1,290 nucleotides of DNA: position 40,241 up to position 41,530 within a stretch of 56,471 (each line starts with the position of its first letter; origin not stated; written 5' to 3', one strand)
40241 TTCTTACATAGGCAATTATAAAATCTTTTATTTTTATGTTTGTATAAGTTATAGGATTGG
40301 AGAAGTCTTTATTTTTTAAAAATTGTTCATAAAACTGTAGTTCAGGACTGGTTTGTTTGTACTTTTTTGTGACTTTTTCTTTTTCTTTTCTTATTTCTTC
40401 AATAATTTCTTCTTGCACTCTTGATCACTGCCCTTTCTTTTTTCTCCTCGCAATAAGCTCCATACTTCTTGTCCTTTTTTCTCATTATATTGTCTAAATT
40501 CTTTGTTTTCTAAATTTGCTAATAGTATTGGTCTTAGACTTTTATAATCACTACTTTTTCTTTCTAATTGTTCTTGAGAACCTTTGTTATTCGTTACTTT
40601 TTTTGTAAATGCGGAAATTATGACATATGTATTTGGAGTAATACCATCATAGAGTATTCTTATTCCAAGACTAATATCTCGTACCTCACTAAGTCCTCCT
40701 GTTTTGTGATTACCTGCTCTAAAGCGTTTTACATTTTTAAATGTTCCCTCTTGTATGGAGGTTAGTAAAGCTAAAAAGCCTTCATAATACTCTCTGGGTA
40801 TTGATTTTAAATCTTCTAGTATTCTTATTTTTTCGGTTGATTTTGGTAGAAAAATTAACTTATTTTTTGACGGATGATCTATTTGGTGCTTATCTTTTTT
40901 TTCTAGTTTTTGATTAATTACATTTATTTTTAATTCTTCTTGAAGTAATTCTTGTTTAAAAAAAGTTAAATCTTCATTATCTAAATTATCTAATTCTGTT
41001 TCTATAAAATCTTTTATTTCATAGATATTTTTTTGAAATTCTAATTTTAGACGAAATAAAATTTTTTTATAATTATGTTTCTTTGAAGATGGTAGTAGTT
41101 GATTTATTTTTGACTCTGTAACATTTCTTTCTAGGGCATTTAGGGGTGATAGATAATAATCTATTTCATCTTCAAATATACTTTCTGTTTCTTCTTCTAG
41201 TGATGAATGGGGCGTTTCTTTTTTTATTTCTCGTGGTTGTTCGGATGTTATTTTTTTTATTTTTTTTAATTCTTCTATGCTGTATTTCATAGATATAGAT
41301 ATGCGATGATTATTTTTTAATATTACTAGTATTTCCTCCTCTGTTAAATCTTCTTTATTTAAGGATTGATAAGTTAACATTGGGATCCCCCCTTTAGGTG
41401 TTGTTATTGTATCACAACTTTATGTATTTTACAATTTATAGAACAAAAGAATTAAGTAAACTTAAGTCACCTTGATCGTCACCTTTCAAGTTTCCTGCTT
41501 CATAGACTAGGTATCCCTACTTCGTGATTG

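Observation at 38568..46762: Candidate uncharacterised system: Fe-S DinG/XPD-family helicase followed by a tandemly duplicated, translationally coupled pair (HigB/Gp49-fold protein A + about 610-aa helical protein B)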

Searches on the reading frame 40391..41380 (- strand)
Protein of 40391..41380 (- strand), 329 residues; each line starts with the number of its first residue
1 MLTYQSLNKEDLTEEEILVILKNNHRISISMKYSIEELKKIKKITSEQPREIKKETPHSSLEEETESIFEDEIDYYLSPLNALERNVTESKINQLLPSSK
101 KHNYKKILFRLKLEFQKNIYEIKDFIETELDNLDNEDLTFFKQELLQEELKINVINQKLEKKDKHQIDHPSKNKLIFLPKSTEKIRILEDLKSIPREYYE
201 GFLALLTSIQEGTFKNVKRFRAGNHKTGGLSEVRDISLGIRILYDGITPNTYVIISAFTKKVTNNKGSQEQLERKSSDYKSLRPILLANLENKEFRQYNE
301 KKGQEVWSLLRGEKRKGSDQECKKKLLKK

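Call 3: search_protein_families(library=pfam, proteins=[window:40391-41380:-], max_evalue=1)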
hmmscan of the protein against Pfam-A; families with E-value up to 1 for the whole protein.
window:40391-41380:- (329 aa): 3 families
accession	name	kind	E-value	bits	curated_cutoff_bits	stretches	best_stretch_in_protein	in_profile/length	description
PF05973.20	Gp49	-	0.0036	17.8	23.9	1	189-271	1-81/90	Phage derived protein Gp49-like (DUF891)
PF01320.23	Colicin_Pyocin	-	0.0048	17.4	21.2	1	135-183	11-58/82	Colicin immunity protein / pyocin immunity protein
PF05691.18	Raffinose_syn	-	0.14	10.4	20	1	235-305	217-287/750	Raffinose synthase or seed imbibition protein Sip1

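Call 4: search_protein_families(library=padloc, proteins=[window:40391-41380:-], max_evalue=1)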
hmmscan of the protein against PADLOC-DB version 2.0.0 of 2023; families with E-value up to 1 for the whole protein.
window:40391-41380:- (329 aa): 0 families

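Call 8: find_homologous_proteins(query=window:40391-41380:-, max_evalue=0.001)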
Query window:40391-41380:- (329 aa): 15 proteins with E <= 0.001 among 4807 candidates.
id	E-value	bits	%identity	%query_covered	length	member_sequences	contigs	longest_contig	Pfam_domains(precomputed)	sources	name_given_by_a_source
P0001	4.3e-202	688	99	100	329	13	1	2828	-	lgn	-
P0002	3.3e-65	238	43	97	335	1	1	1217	-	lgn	-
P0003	8.2e-64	234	41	98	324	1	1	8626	-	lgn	-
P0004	1.2e-55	207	40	95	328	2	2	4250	-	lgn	-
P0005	2.1e-54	203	40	92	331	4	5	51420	-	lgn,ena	-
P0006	4.1e-41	159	34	96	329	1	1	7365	-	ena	-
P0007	6.5e-41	159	34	96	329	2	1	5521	PF05973.21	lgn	-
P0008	3.6e-37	146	35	97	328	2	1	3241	-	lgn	-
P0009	1.0e-35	141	36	97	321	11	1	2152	-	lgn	-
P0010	1.8e-35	141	34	89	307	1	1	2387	-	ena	-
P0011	6.8e-34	135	34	96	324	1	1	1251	-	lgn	-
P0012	8.2e-33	132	32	95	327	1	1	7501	-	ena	-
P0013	1.9e-23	101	35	67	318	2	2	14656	-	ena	-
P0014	3.2e-20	91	32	62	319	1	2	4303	-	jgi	-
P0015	1.7e-12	65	35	47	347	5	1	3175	-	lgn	-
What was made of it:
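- On RelE/ParE superfamily, Gp49-type HigB (Pfam PF05973): One relative carries a precomputed PF05973 hit (call 8).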

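Call 10: find_encoding_contigs(protein=P0005, flank=10000, max_places=4)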
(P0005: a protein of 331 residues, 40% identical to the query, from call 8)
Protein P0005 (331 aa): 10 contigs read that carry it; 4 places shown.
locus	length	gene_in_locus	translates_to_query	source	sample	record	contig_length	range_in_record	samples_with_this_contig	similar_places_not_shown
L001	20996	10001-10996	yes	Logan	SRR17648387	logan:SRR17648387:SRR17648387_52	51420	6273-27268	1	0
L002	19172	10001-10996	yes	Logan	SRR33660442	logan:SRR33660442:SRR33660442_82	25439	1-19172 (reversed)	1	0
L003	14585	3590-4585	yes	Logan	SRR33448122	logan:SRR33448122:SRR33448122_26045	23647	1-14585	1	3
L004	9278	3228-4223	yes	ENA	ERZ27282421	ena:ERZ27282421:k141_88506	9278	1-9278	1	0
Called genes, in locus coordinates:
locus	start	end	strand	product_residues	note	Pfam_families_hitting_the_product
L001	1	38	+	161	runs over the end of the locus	PF02620:YceD (faint)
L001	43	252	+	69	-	PF01783:Ribosomal_L32p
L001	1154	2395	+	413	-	PF13231:PMT_2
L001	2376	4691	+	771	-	PF12705:PDDEXK_1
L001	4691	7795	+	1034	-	PF00270:DEAD (weak), PF00580:UvrD-helicase, PF01443:Viral_helicase1 (faint), PF13245:AAA_19, PF13361:UvrD_C, PF13538:UvrD_C_2 (faint)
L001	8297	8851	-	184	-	-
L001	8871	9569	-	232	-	PF00696:AA_kinase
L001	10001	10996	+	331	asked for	-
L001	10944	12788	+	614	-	-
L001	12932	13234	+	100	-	PF00829:Ribosomal_L21p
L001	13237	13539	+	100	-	PF04327:Peptidase_Prp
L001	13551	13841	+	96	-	PF01016:Ribosomal_L27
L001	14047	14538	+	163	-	-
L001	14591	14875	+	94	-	PF06949:DUF1292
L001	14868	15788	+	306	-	-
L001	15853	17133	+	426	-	PF01018:GTP1_OBG, PF01926:MMR_HSR1, PF02421:FeoB_N, PF09269:DUF1967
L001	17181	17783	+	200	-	-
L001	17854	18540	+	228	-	-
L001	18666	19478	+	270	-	PF00072:Response_reg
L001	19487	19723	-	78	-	PF14098:SSPI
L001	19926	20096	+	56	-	-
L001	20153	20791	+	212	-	PF01863:YgjP-like, PF10263:SprT-like (weak)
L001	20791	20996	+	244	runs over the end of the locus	PF22435:MRM3-like_sub_bind, PF08032:SpoU_sub_bind (faint), PF00588:SpoU_methylase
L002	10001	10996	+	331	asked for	-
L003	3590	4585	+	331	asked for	-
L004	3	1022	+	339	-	?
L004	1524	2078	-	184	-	-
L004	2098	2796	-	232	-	PF00696:AA_kinase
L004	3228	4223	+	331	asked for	-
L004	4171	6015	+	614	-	-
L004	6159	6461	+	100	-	PF00829:Ribosomal_L21p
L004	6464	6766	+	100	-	PF04327:Peptidase_Prp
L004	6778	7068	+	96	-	PF01016:Ribosomal_L27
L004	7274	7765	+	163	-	-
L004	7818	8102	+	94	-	PF06949:DUF1292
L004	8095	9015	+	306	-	-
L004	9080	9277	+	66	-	?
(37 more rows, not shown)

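Call 11: find_encoding_contigs(protein=P0013, flank=10000, max_places=3)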
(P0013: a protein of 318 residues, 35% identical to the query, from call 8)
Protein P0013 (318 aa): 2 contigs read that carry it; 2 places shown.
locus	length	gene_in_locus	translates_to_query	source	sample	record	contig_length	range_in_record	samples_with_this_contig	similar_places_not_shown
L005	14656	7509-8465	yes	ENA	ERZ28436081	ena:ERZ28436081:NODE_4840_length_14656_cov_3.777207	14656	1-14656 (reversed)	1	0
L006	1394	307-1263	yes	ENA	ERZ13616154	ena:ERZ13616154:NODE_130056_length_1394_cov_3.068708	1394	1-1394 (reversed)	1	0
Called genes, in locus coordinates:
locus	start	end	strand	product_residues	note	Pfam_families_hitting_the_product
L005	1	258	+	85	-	?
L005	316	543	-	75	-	-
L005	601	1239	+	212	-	PF02390:Methyltransf_4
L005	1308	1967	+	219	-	-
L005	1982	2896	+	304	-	-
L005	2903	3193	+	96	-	-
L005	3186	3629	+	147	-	-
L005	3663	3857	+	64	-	-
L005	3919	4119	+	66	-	-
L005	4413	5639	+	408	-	PF00579:tRNA-synt_1b, PF22421:SYY_C-terminal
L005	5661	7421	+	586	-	-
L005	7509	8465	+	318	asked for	-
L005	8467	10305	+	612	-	-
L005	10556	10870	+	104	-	PF00338:Ribosomal_S10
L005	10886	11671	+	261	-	PF00297:Ribosomal_L3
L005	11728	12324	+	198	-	PF00573:Ribosomal_L4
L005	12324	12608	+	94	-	PF00276:Ribosomal_L23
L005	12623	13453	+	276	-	PF00181:Ribosomal_L2_N, PF03947:Ribosomal_L2_C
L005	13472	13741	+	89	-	PF00203:Ribosomal_S19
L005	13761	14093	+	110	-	PF00237:Ribosomal_L22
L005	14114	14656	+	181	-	?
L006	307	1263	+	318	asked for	-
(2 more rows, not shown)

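Call 16: search_solved_structures(query=A1, max_evalue=10, show_alignments=3)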
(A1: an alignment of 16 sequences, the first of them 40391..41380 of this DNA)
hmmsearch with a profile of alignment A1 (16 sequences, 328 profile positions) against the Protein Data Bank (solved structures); distinct sequences matched with E-value up to 10: 2.
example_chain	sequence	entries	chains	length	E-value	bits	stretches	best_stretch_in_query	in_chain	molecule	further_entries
4xa3_A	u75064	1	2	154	0.07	15.7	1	27-87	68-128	Gp7-MYH7(1361-1425)-Eb1 chimera protein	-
5c6k_A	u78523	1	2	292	1.8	11.1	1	119-187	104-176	Integrase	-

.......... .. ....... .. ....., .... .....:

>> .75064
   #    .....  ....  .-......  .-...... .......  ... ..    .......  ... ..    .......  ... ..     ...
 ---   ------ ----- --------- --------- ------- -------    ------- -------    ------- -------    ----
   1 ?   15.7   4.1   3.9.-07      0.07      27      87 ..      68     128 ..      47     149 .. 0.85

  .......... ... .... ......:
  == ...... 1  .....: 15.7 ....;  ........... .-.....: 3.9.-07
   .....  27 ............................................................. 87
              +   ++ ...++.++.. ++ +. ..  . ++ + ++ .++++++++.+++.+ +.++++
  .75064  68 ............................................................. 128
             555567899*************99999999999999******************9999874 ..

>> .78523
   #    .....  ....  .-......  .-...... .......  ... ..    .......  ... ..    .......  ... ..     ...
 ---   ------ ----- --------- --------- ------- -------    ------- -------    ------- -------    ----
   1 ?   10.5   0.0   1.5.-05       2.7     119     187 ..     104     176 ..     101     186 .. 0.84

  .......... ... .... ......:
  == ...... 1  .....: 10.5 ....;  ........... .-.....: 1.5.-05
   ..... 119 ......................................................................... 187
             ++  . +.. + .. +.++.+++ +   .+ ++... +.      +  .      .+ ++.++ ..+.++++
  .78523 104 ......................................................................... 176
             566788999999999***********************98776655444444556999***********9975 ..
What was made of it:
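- Tried and rejected: The full A profile gave only coiled-coil noise (call 16).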

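Call 17: search_protein_families(library=pfam, alignment_id=A1, max_evalue=0.1)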
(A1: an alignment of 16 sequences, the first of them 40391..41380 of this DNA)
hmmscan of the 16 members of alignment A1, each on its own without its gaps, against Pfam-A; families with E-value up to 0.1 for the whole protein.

A. member 1, window:40391-41380:- (329 aa): 2 families
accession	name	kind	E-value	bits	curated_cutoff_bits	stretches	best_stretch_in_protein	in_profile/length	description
PF05973.20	Gp49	-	0.0036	17.8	23.9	1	189-271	1-81/90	Phage derived protein Gp49-like (DUF891)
PF01320.23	Colicin_Pyocin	-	0.0048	17.4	21.2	0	135-183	11-58/82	Colicin immunity protein / pyocin immunity protein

B. families by the number of members that match (of 16 scanned): 13 families
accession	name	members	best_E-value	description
PF05973.20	Gp49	9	1.4e-05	Phage derived protein Gp49-like (DUF891)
PF01320.23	Colicin_Pyocin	1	0.0048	Colicin immunity protein / pyocin immunity protein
PF02562.22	PhoH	1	0.01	PhoH-like protein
PF21073.2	GDH_HM1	1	0.021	Glutamate dehydrogenase, helical motif 1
PF23818.1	Phage_tail_terminator_7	1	0.031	Bacteriophage Tail Tube Terminator Protein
PF06569.16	DUF1128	1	0.033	Protein of unknown function (DUF1128)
PF02374.21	ArsA_ATPase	1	0.034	Anion-transporting ATPase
PF24991.2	Ig_NUP210_4th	1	0.04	NUP210 forth Ig-like domain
PF16881.10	LIAS_N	1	0.046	N-terminal domain of lipoyl synthase of Radical_SAM family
PF07933.20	DUF1681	1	0.047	Protein of unknown function (DUF1681)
PF17114.10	Nod1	1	0.05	Gef2-related medial cortical node protein Nod1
PF11737.13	DUF3300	1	0.075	Protein of unknown function (DUF3300)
PF05502.18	Dynactin_p62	1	0.099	Dynactin p62 family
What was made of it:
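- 40511..40861 (-): A1 RelE/HigB (Gp49-type) domain, residues ~174-290, including the long helix alpha-3. The full A1 gene is 40391-41380. Pfam Gp49 E 0.0036 for residues 189-271 (call 3); 9 of 16 relatives hit, best 1.4e-5 (call 17).
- On RelE/ParE superfamily, Gp49-type HigB (Pfam PF05973): 9 of 16 family members hit at E<=0.1, best 1.4e-5 (call 17).
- RelE/HigB fold and residues: Pfam Gp49 in 9 of 16 family members (call 17).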

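Call 18: find_encoding_contigs(protein=P0003, flank=10000, max_places=2)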
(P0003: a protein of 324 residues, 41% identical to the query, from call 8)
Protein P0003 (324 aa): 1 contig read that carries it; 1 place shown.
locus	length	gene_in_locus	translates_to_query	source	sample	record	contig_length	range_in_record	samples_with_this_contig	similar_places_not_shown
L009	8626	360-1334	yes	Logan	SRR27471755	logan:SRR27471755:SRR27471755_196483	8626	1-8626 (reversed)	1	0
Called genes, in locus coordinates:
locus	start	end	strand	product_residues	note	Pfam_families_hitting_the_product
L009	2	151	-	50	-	?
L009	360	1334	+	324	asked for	-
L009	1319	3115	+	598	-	-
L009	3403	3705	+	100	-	PF00829:Ribosomal_L21p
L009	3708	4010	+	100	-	PF04327:Peptidase_Prp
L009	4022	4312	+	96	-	PF01016:Ribosomal_L27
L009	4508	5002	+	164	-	-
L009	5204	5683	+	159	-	-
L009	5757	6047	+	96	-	PF06949:DUF1292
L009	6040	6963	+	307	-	-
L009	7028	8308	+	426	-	PF01018:GTP1_OBG, PF01926:MMR_HSR1, PF02421:FeoB_N, PF09269:DUF1967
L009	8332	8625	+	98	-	?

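Call 19: find_encoding_contigs(protein=P0012, flank=10000, max_places=2)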
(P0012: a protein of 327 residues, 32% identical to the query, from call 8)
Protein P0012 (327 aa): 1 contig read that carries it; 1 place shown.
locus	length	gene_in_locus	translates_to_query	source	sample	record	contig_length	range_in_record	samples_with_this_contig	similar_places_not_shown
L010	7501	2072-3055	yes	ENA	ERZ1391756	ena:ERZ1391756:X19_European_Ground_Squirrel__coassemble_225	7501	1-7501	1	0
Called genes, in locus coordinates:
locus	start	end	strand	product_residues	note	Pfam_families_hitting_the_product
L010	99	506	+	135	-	PF01029:NusB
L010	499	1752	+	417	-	PF13742:tRNA_anti_2, PF01336:tRNA_anti-codon, PF02601:Exonuc_VII_L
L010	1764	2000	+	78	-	PF02609:Exonuc_VII_S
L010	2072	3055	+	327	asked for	-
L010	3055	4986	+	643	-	-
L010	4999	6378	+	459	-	-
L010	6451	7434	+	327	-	PF00595:PDZ (faint), PF13180:PDZ_2, PF17820:PDZ_6 (faint), PF05580:Peptidase_S55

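Call 20: find_encoding_contigs(protein=P0006, flank=10000, max_places=2)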
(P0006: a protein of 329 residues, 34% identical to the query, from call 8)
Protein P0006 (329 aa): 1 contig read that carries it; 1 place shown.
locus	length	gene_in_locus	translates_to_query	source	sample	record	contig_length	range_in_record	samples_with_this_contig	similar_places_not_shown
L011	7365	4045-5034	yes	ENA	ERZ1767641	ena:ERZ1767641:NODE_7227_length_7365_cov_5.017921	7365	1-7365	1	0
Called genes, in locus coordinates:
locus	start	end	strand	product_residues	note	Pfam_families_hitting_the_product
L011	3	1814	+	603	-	?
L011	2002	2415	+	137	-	-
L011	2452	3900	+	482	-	-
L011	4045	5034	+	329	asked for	-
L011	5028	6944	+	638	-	-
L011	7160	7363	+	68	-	?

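Call 21: find_related_loci(query=A1, collection=genome_contigs, flank=10000)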
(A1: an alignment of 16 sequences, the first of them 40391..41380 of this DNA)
Query A1 (329 aa) in genome_contigs; peptide patterns used: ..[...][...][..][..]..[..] (x = any residue, [..] = any of these).
175 stretches matched a pattern; 48 encode a relative of the query (tblastn E <= 1e-3); 48 distinct loci.
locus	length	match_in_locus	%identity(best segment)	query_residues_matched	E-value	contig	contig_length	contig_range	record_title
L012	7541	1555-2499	45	14-329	2e-71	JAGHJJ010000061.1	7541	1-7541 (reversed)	MAG: Bacilli bacterium isolate MAG.7 k127_680316, whole genome shotgun sequence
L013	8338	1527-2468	45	14-329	6e-71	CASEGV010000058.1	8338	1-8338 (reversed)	uncultured Mycoplasmatota bacterium isolate A2_L3_372372_idba_bin.42 genome assembly, contig: A2_L3_372372_idba_bin.42.f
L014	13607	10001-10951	40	3-325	1e-65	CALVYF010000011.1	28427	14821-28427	MAG: uncultured Bacilli bacterium isolate BRZ_SL__bin34 genome assembly, contig: BRZ_SL__NODE_2387_length_28427_cov_9.62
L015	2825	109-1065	41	3-325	4e-64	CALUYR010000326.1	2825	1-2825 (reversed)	MAG: Candidatus Gastranaerophilales bacterium isolate BRZ_DP__bin38 genome assembly, contig: BRZ_DP__NODE_61010_length_2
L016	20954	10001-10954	38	3-322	6e-61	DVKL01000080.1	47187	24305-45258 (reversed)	MAG TPA_asm: Candidatus Faecimonas intestinavium isolate USAMLcec2-12447 USAMLcec2__C137927_L47187_SRR5280393, whole gen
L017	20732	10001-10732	45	70-314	5e-60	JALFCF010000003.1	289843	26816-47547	MAG: Mycoplasmatota bacterium isolate SUG548 k141_54851, whole genome shotgun sequence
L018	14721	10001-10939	38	3-315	5e-54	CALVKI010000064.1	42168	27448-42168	MAG: uncultured Bacilli bacterium isolate E13__bin56 genome assembly, contig: E13__k127_1523202, whole genome shotgun se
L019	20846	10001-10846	39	13-295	1e-49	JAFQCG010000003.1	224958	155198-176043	MAG: Bacilli bacterium isolate RGIG1688 Goat_Cecum-2__c246, whole genome shotgun sequence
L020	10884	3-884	36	16-310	2e-47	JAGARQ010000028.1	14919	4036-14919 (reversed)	MAG: Bacilli bacterium isolate RGIG8711 Water_deer_Colon-3__c159028, whole genome shotgun sequence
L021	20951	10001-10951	35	12-328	9e-47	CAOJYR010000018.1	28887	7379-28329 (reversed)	MAG TPA_asm: uncultured Tenericutes bacterium isolate SRR17684645_bin.33_metawrap_v1.3_MAG genome assembly, contig: NODE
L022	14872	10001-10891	36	8-310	2e-45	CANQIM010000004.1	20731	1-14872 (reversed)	MAG: uncultured Bacilli bacterium isolate Lapin-028__bin25 genome assembly, contig: Lapin-028__NODE_2809_length_20731_co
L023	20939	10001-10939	33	1-316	2e-45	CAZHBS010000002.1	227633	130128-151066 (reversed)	MAG TPA_asm: uncultured Muribaculaceae bacterium isolate SRP287540_co1_193 genome assembly, contig: NODE_10_length_22763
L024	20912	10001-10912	36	2-307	8e-50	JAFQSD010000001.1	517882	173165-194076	MAG: Bacilli bacterium isolate RGIG2101 Goat_Colon-3__c54032, whole genome shotgun sequence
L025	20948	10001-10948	33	2-321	2e-41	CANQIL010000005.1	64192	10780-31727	MAG: uncultured Bacilli bacterium isolate Lapin-028__bin30 genome assembly, contig: Lapin-028__NODE_395_length_64192_cov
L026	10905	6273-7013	36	57-307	5e-41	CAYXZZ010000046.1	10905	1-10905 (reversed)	MAG TPA_asm: uncultured Mycoplasma sp. isolate SRP315200_co2_747 genome assembly, contig: NODE_8329_length_10905_cov_12.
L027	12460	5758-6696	34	1-313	6e-41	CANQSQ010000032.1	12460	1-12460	MAG: uncultured Bacilli bacterium isolate Lapin-026__bin111 genome assembly, contig: Lapin-026__NODE_6279_length_12460_c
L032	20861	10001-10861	32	1-279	5e-35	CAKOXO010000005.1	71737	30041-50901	MAG: uncultured Bacilli bacterium isolate REFINED_METABAT215_TOP10_CONTIGS_1500_ASSEMBLY_K77_MERGED__Hadza_MoBio_hadza-E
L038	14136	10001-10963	30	11-315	5e-31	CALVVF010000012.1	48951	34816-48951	MAG: uncultured Bacilli bacterium isolate BRZ_QR__bin83 genome assembly, contig: BRZ_QR__NODE_491_length_48951_cov_8.661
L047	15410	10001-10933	28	11-316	1e-22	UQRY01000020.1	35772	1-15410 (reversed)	uncultured Tenericutes bacterium isolate UMGS592 genome assembly, contig: NODE_713_length_35772_cov_12.044405, whole gen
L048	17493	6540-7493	29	2-315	2e-22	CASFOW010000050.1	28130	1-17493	uncultured bacterium isolate SI.A102.metabat-bins.216 genome assembly, contig: SI.A102.metabat-bins.216.fa_k141_337720,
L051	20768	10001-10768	31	60-316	4e-19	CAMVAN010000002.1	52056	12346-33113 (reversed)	MAG TPA_asm: uncultured Bacillales bacterium isolate SRR8387716_bin.66_metaWRAP_v1.3_MAG genome assembly, contig: ERZ142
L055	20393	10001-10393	36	155-275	2e-15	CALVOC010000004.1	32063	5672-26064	MAG: uncultured Bacilli bacterium isolate BRZ_PC__bin122 genome assembly, contig: BRZ_PC__NODE_1961_length_32063_cov_5.4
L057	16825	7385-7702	34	173-281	9e-12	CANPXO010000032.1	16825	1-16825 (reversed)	MAG: uncultured Bacilli bacterium isolate Lapin-004__bin27 genome assembly, contig: Lapin-004__NODE_4395_length_16825_co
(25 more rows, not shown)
